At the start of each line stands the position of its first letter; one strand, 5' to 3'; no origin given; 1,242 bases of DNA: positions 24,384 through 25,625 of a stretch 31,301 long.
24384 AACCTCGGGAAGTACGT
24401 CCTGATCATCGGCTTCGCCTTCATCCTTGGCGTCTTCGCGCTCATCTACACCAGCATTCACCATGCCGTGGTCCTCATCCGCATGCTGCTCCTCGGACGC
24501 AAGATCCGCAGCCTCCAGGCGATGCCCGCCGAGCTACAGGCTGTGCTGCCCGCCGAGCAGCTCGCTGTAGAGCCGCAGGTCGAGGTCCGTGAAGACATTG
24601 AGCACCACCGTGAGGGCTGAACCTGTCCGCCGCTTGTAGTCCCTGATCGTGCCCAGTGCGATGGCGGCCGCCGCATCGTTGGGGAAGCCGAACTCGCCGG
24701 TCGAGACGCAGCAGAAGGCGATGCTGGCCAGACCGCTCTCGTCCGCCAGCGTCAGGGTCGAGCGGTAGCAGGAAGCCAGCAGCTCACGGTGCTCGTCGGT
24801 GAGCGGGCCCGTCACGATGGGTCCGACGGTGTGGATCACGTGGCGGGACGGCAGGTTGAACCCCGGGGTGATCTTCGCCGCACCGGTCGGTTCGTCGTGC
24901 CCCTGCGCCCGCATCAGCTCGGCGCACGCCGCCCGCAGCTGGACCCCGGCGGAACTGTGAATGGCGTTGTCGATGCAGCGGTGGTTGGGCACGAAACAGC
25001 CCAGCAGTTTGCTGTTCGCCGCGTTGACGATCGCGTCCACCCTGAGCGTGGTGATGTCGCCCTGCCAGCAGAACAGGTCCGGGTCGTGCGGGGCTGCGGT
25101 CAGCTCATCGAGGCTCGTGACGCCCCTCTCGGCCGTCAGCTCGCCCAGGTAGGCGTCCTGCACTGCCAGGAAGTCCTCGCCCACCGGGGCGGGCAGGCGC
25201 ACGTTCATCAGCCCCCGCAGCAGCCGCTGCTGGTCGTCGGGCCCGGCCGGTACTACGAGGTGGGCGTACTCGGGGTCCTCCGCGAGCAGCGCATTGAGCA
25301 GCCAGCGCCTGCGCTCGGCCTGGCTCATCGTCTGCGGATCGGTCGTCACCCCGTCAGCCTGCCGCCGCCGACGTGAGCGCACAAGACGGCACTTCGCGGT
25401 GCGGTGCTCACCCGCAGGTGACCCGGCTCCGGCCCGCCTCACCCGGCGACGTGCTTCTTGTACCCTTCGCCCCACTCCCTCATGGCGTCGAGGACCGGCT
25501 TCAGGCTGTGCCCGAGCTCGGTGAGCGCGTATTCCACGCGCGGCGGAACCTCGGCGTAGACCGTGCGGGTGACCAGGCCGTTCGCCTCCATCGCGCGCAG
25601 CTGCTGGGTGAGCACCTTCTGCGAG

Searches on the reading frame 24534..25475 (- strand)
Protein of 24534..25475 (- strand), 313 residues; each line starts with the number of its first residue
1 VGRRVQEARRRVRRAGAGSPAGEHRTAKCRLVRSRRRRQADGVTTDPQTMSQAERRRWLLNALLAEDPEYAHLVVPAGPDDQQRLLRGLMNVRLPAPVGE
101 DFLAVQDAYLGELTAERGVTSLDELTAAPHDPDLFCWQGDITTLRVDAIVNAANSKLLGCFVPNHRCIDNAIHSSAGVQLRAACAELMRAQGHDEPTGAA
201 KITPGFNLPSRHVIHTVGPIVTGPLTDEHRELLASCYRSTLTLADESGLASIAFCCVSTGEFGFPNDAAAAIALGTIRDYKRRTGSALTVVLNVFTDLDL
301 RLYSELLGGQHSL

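Call 33: search_protein_families(library=pfam, proteins=[window:24534-25475:-], max_evalue=0.01)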
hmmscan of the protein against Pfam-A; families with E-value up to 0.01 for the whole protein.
window:24534-25475:- (313 aa): 1 family
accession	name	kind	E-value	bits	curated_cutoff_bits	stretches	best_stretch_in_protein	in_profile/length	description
PF01661.27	Macro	-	1.5e-37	128.6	22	1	150-273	1-118/118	Macro domain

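Call 47: search_protein_families(library=padloc, proteins=[window:24534-25475:-], max_evalue=0.01)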
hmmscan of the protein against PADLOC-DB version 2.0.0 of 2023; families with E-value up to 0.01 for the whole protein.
window:24534-25475:- (313 aa): 0 families
